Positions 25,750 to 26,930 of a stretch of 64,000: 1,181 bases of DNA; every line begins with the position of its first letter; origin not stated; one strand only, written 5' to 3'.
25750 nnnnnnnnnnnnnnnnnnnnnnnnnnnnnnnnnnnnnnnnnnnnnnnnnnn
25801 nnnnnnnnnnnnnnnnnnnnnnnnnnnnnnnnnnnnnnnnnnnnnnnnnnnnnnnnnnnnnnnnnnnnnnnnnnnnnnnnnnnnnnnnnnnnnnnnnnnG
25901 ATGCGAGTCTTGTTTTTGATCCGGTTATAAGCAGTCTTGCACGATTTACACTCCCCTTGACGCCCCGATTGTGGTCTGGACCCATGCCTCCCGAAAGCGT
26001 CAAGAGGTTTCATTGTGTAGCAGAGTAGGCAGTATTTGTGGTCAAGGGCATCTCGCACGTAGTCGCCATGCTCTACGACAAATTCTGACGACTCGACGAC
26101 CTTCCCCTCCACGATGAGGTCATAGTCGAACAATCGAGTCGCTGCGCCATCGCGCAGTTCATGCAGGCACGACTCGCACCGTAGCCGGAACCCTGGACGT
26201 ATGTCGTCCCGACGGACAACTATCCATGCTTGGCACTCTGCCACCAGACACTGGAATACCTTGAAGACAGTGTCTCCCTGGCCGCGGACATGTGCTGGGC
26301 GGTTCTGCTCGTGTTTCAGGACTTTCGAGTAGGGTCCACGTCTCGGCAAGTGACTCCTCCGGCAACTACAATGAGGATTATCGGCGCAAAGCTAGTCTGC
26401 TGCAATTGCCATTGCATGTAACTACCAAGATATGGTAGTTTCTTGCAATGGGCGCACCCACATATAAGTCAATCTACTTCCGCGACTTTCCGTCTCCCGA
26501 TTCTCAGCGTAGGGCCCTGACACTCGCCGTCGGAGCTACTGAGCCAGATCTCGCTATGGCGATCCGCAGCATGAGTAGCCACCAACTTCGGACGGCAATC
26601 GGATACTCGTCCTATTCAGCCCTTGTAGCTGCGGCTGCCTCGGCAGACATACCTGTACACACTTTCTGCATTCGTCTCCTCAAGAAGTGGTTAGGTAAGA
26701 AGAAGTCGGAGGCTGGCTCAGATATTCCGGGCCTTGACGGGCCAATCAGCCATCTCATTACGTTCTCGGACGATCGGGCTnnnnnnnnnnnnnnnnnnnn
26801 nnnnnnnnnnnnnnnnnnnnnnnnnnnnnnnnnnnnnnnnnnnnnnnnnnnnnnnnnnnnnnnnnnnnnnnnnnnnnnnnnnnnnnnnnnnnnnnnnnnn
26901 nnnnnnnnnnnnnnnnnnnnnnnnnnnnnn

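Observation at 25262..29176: Lower-GC island with a divergent HNH nuclease and double-methyltransferase pair: candidate Type IIS-like or novel restriction/defence module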

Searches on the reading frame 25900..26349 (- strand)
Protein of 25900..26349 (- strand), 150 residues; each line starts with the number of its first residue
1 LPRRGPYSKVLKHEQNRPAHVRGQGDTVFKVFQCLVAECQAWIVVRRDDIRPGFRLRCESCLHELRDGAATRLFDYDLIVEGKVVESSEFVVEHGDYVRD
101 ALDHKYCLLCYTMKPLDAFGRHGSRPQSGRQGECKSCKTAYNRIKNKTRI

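Call 49: predict_structure(alignment_id=A4)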
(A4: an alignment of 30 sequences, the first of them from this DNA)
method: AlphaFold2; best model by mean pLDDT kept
length: 150 residues; sequences in the alignment: 30
mean_pLDDT: 93.6   pTM: 0.82
mean pLDDT of the five models: 93.6, 93.3, 93.2, 92.6, 92.3
residues with pLDDT >= 90: 124; 70-90: 19; 50-70: 6; < 50: 1
segments of 3 or more residues with pLDDT < 50: none
pLDDT, mean of each block of 10 residues (from residue 1): 70 90 94 98 97 97 98 98 98 98 97 97 95 96 81
secondary structure, 60 per line:
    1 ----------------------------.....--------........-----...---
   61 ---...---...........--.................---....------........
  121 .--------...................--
elements in order: E29-33 E42-46 E55-57 E64-66 E70-80 E83-93 H94-99 E103-106 E113-115 E119-121 E130-134 H135-148
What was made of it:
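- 26056..26349 (-): Nuclease residues 1-98: first zinc ribbon (C34, C39, C58, C61) plus a long β-hairpin. Family-specific and the presumed DNA-recognition part. N-domain model pLDDT 93.6, pTM 0.82 (call 49).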

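Call 51: fold_search(model_id=the predicted structure, library=pdb)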
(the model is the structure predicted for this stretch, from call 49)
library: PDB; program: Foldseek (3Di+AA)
matches with E <= 10: 184; with E <= 0.001: 0
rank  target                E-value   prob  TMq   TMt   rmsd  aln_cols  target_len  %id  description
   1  9h91_P                3.3e-01  0.13  0.16  0.21  17.1        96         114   14  Cryo-EM structure of the Vibrio natrigens 50S ribosomal subunit in complex with the proline-rich antimicrobial peptide (released 2025-05-21)
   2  2luy_MODEL_1_A        3.9e-01  0.23  0.23  0.35  10.2       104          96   12  Solution structure of the tandem zinc finger domain of fission yeast Stc1 (released 2013-05-08)
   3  8rwg_P                5.0e-01  0.08  0.15  0.19  16.8       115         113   15  PAO1 wild-type ribosome, R, reference map (released 2025-02-12)
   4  6z1p_At               5.6e-01  0.05  0.16  0.14  17.6       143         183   10  Structure of the mitochondrial ribosome from Tetrahymena thermophila (released 2020-06-24)
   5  6v39_O                6.8e-01  0.08  0.14  0.17  17.4        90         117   18  Cryo-EM structure of the Acinetobacter baumannii Ribosome: 70S with P-site tRNA (released 2020-02-05)
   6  6spf_P                7.2e-01  0.08  0.15  0.19  16.2        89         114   16  Pseudomonas aeruginosa 70s ribosome from an aminoglycoside resistant clinical isolate (released 2019-10-23)
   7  9jmk_P                7.2e-01  0.07  0.14  0.19  17.1        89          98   17  50S Ribosomal Subunit precursor state III (released 2025-10-29)
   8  2xhc                  7.2e-01  0.06  0.16  0.08  15.7       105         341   12  Crystal Structure of Thermotoga maritima N-utilization Substance G (NusG) (released 2011-06-29)
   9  7jil_P                8.1e-01  0.06  0.13  0.16  16.7        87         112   14  70S ribosome Flavobacterium johnsoniae (released 2020-12-02)
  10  7unr_R                8.6e-01  0.08  0.15  0.19  17.1        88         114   16  Pseudomonas aeruginosa 70S ribosome initiation complex bound to compact IF2-GDP (composite structure I-A) (released 2022-06-22)
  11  5e7k_75               9.1e-01  0.07  0.13  0.15  15.8        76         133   12  Structure of T. thermophilus 70S ribosome complex with mRNA and cognate tRNALys in the A-site (released 2016-01-27)
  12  9g6k_Lp               9.1e-01  0.03  0.15  0.08  21.0       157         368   15  LSU structure derived from the LSU sample of the mitoribosome from T. gondii. (released 2024-12-11)
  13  8wic_S                9.7e-01  0.07  0.12  0.16  15.7        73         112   15  Cryo- EM structure of Mycobacterium smegmatis 50S ribosomal subunit (body 1) of 70S ribosome, E- tRNA and RafH. (released 2024-02-28)
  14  5v8i_1T               9.7e-01  0.04  0.14  0.15  18.3       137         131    8  Thermus thermophilus 70S ribosome lacking ribosomal protein uS17 (released 2018-03-28)
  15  6gsj_75               1.0e+00  0.06  0.13  0.13  17.3        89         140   10  Structure of T. thermophilus 70S ribosome complex with mRNA, tRNAfMet and cognate tRNAThr in the A-site (released 2018-07-04)
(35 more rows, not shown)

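Call 55: fold_search(model_id=the predicted structure, library=viral)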
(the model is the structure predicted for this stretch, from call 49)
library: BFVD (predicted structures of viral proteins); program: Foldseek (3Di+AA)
matches with E <= 10: 279; with E <= 0.001: 0
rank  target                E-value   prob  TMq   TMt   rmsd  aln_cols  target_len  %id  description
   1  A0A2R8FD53            3.1e-03  0.99  0.28  0.29  14.0       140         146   19  Uncharacterized protein [Brazilian cedratvirus IHUMI]
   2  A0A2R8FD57            9.3e-03  1.00  0.31  0.43   1.4        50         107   28  Uncharacterized protein [Brazilian cedratvirus IHUMI]
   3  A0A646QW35            9.8e-03  1.00  0.28  0.24   0.9        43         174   35  Putative HNH endonuclease [Roseobacter phage CRP-4]
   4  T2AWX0                1.3e-02  0.98  0.29  0.24  15.4       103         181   18  (no name in the UniProt tables at hand)
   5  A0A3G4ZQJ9            1.8e-02  1.00  0.25  0.09  15.5        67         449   19  Uncharacterized protein [Barrevirus sp.]
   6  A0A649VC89            2.0e-02  1.00  0.28  0.25   1.8        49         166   45  (no name in the UniProt tables at hand)
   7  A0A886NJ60            2.0e-02  1.00  0.27  0.13   9.1        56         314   32  (no name in the UniProt tables at hand)
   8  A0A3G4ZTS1            2.2e-02  1.00  0.23  0.06  14.4        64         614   22  Uncharacterized protein [Edafosvirus sp.]
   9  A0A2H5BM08            2.7e-02  1.00  0.27  0.37   1.1        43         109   32  HNH endonuclease [Streptomyces phage Rowa]
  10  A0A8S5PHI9            2.7e-02  1.00  0.28  0.29  12.3        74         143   20  Restriction endonuclease [Siphoviridae sp. ctsxw88]
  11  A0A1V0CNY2            3.7e-02  0.41  0.25  0.10  14.8       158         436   15  (no name in the UniProt tables at hand)
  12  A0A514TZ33            3.9e-02  1.00  0.26  0.33   1.5        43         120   37  (no name in the UniProt tables at hand)
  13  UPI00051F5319         3.9e-02  0.91  0.29  0.18  16.1       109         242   19  (no name look-up for this kind of identifier)
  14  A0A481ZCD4            4.2e-02  1.00  0.28  0.12  12.4        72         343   18  Uncharacterized protein [Pithovirus LCPAC403]
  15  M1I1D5                4.4e-02  1.00  0.27  0.13   1.1        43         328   28  (no name in the UniProt tables at hand)
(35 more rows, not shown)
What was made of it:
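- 25900..26055 (-): Nuclease residues 99-150: second zinc ribbon (C107, C110, C134, C137), a widespread module. Local matches of 41-50 residues at 0.5-2 Å rmsd to viral HNH proteins (call 55).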

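Call 71: search_protein_representatives(alignment_id=A4)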
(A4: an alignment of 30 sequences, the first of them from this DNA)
Query: 30 sequences, 151 profile positions. Proteins with E-value up to 0.001 (for the whole library): 513; up to 1e-10: 86; up to 1e-30: 34. The best 150 are listed.
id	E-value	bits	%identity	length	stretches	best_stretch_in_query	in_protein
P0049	1.1e-70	252.8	-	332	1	1-151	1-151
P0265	3.6e-70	251.2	-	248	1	1-149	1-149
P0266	4.8e-70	250.8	-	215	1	1-151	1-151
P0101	2.1e-67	242.2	-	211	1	1-151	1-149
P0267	9.8e-64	230.3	-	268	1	1-151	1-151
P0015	2.8e-62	225.6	-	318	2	1-151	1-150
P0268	9.6e-56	204.4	-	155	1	1-151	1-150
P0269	5.7e-54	198.6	-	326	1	1-151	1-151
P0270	6.2e-54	198.5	-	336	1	1-151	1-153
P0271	1.1e-53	197.7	-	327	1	1-151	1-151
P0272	9.2e-53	194.7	-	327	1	1-151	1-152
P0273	1.3e-50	187.7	-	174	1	1-117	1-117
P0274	4.5e-50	186.0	-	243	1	1-133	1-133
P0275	1.7e-49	184.1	-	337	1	1-151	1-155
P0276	4.3e-47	176.3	-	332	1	1-151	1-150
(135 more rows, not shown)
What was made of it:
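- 25900..26055 (-): Positions 100-150 recur, often in tandem, in many other proteins (call 71).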

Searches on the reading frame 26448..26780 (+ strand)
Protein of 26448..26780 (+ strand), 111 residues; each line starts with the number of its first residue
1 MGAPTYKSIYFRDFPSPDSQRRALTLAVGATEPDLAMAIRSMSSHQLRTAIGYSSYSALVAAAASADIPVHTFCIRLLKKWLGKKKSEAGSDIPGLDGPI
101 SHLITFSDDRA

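Call 69: search_protein_families(library=pfam, proteins=[window:26448-26780:+], max_evalue=0.05)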
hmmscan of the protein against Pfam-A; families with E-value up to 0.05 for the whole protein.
window:26448-26780:+ (111 aa): 0 families
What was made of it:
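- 26448..26747 (+): Methyltransferase N-terminal extension of about 100 aa, function unknown. No Pfam hit (call 69).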
